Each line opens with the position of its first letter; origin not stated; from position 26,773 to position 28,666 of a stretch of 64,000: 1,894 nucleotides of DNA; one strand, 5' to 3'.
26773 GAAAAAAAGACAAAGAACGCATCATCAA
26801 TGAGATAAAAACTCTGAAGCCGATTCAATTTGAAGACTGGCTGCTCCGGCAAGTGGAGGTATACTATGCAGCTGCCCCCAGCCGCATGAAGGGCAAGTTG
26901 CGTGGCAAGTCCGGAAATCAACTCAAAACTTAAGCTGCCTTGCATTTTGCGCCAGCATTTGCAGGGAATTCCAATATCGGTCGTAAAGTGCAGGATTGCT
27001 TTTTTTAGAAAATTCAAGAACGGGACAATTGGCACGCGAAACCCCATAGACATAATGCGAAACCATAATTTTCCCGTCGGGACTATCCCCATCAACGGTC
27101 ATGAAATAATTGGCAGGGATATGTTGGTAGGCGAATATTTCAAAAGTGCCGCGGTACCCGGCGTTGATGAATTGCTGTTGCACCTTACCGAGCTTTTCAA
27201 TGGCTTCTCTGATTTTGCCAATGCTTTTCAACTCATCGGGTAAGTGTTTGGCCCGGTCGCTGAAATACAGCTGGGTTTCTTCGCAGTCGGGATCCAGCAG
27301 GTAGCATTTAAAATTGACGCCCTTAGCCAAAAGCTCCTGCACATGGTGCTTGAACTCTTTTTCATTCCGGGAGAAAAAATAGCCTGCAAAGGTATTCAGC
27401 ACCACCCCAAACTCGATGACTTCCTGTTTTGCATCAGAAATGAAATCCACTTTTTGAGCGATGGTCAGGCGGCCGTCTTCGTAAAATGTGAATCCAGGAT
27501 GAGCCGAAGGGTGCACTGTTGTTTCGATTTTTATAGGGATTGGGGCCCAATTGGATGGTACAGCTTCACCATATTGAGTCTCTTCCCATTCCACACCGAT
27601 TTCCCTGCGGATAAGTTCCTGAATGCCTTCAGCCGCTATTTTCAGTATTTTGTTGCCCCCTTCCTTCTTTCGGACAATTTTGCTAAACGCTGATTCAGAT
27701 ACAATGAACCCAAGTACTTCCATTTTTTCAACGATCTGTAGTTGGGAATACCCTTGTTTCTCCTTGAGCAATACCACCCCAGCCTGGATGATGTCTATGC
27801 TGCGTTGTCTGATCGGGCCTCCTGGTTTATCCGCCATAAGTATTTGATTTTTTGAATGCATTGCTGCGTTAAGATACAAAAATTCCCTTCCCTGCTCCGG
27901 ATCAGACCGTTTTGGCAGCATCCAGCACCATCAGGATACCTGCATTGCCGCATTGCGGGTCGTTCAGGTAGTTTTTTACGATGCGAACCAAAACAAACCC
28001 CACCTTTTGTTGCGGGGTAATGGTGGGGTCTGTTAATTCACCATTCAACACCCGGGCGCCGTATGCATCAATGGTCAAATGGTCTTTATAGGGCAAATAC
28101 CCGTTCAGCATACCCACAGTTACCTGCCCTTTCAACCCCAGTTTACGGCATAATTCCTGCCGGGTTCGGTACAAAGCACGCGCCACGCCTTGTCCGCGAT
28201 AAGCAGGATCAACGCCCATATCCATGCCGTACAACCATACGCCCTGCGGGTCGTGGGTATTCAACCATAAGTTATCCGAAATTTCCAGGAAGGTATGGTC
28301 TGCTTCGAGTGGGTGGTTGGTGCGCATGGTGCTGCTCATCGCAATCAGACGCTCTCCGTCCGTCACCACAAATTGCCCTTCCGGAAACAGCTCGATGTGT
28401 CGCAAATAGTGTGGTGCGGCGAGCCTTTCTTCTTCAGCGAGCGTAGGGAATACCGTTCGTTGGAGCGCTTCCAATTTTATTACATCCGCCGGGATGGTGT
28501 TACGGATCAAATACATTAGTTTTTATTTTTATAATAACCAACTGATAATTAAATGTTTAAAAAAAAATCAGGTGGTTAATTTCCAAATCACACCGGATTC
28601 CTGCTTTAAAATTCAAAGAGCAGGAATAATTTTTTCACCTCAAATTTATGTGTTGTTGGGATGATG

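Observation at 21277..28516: Accessory island between oxyR and the helicase gene: candidate undescribed conflict/defence module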

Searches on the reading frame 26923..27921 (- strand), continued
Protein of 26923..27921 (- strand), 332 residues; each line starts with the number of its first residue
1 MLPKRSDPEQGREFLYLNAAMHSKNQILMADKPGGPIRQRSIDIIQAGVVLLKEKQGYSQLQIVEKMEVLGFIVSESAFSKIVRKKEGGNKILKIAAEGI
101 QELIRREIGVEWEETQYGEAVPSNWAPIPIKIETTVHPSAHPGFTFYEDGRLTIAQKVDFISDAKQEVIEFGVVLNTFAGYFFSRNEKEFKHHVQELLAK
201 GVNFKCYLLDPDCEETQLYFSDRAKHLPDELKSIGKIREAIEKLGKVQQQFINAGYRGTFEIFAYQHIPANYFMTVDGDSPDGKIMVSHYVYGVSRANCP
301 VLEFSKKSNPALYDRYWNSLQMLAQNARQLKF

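Call 75: search_protein_families(library=pfam, proteins=[L028:13851-15248:+, L028:15258-18581:+, L028:18599-20599:+, L025:13591-14295:+, L025:14352-16004:+, L025:16033-18660:+, L031:9570-10769:+, L031:10777-11736:+, L031:11736-12566:+, L031:12569-15091:+], max_evalue=0.001)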
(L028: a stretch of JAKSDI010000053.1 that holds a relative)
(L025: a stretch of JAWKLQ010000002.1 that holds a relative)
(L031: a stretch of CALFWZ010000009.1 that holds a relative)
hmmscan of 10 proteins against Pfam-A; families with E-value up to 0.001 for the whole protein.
L028:13851-15248:+ (466 aa): 0 families

L028:15258-18581:+ (1108 aa): 0 families

L028:18599-20599:+ (667 aa): 1 family
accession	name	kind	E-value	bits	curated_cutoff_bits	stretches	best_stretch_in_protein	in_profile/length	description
PF19762.4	DUF6249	-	0.00031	21.1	33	1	273-323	3-52/104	Domain of unknown function (DUF6249)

L025:13591-14295:+ (235 aa): 1 family
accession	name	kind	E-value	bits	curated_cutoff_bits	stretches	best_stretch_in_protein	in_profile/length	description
PF01025.24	GrpE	-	8e-19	68.3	25.8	1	63-226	11-163/165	GrpE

L025:14352-16004:+ (551 aa): 3 families
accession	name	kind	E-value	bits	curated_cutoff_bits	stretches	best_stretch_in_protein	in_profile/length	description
PF00012.26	HSP70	-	1.7e-105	353.9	20.6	2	8-351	1-372/599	Hsp70 protein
PF06723.19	MreB_Mbl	-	2.7e-23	82.8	27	1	7-350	2-318/327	MreB/Mbl protein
PF02782.22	FGGY_C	-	0.00015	22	27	1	275-351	118-194/198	FGGY family of carbohydrate kinases, C-terminal domain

L025:16033-18660:+ (876 aa): 1 family
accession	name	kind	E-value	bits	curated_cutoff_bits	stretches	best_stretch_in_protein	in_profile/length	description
PF13646.12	HEAT_2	-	1.1e-05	26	27.7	0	415-454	22-61/88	HEAT repeats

L031:9570-10769:+ (400 aa): 1 family
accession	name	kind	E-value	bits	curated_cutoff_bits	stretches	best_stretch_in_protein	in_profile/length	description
PF19994.4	GASH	-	3.5e-54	185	27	1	2-395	1-397/398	GTPase-associated system helical domain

L031:10777-11736:+ (320 aa): 2 families
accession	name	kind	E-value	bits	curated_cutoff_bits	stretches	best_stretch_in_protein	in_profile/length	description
PF19993.5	DO-GTPase2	-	2.4e-53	181.6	27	1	76-283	2-215/226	Double-GTPase 2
PF19975.5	DO-GTPase1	-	1.3e-09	38.2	27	1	79-214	2-129/271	Double-GTPase 1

L031:11736-12566:+ (277 aa): 2 families
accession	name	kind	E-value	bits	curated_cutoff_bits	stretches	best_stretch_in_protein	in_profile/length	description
PF19975.5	DO-GTPase1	-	1.1e-64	218.7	27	1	6-272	1-268/271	Double-GTPase 1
PF19993.5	DO-GTPase2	-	0.00084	19.5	27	0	7-120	5-127/226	Double-GTPase 2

L031:12569-15091:+ (841 aa): 2 families
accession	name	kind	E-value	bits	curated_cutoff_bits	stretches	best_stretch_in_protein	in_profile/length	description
PF20012.4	GAP1-N1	-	5.4e-20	72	27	1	5-104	2-101/101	GTPase-associated protein 1, N-terminal domain type 1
PF19955.5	EAD1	-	5.2e-08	33.7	24.2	1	754-835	5-87/90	Effector-associated domain 1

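Call 98: search_protein_families(library=phrogs, proteins=[window:26923-27834:-, L027:9586-9972:+], max_evalue=0.01)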
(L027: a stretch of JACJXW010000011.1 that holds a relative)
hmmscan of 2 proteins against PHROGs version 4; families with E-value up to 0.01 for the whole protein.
window:26923-27834:- (303 aa): 0 families

L027:9586-9972:+ (129 aa): 0 families

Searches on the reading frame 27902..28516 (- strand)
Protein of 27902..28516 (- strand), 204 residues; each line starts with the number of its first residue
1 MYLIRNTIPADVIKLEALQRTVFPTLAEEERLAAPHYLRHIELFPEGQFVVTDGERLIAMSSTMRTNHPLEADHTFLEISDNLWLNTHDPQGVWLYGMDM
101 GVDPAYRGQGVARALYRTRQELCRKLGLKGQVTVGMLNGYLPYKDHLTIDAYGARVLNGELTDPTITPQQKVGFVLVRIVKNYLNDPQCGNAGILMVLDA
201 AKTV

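Call 3: search_protein_families(library=pfam, proteins=[window:27902-28516:-], max_evalue=0.1)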
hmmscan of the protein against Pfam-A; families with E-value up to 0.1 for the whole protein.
window:27902-28516:- (204 aa): 4 families
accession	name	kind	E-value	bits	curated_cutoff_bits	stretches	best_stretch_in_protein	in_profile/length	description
PF00583.31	Acetyltransf_1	-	3.1e-07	31.1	20.7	1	38-133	23-99/116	Acetyltransferase (GNAT) family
PF13508.13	Acetyltransf_7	-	2.3e-05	25.1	27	1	91-127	28-61/84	Acetyltransferase (GNAT) domain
PF13673.13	Acetyltransf_10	-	0.0056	17.1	23.6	1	101-134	58-92/128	Acetyltransferase (GNAT) domain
PF14542.12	Acetyltransf_CG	-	0.021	15.4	30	1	101-129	31-59/80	GCN5-related N-acetyl-transferase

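Call 4: search_protein_families(library=padloc, proteins=[window:27902-28516:-], max_evalue=0.1)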
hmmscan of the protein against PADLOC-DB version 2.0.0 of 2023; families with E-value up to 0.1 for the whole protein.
window:27902-28516:- (204 aa): 0 families

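Call 5: search_protein_families(library=ncbifam, proteins=[window:27902-28516:-], max_evalue=0.1)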
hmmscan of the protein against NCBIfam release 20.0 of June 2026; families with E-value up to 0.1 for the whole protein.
window:27902-28516:- (204 aa): 1 family
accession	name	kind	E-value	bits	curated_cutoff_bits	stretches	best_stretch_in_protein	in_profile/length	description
TIGR01575.1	rimI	equivalog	0.054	13.7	86.4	0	99-127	60-88/132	ribosomal protein S18-alanine N-acetyltransferase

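Call 98: search_protein_families(library=phrogs, proteins=[window:27902-28516:-], max_evalue=0.01)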
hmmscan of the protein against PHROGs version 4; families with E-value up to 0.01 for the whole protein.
window:27902-28516:- (204 aa): 1 family
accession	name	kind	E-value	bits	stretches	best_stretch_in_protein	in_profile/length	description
phrog_11841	-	other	6.9e-11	42.5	1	4-148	11-142/502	acetyltransferase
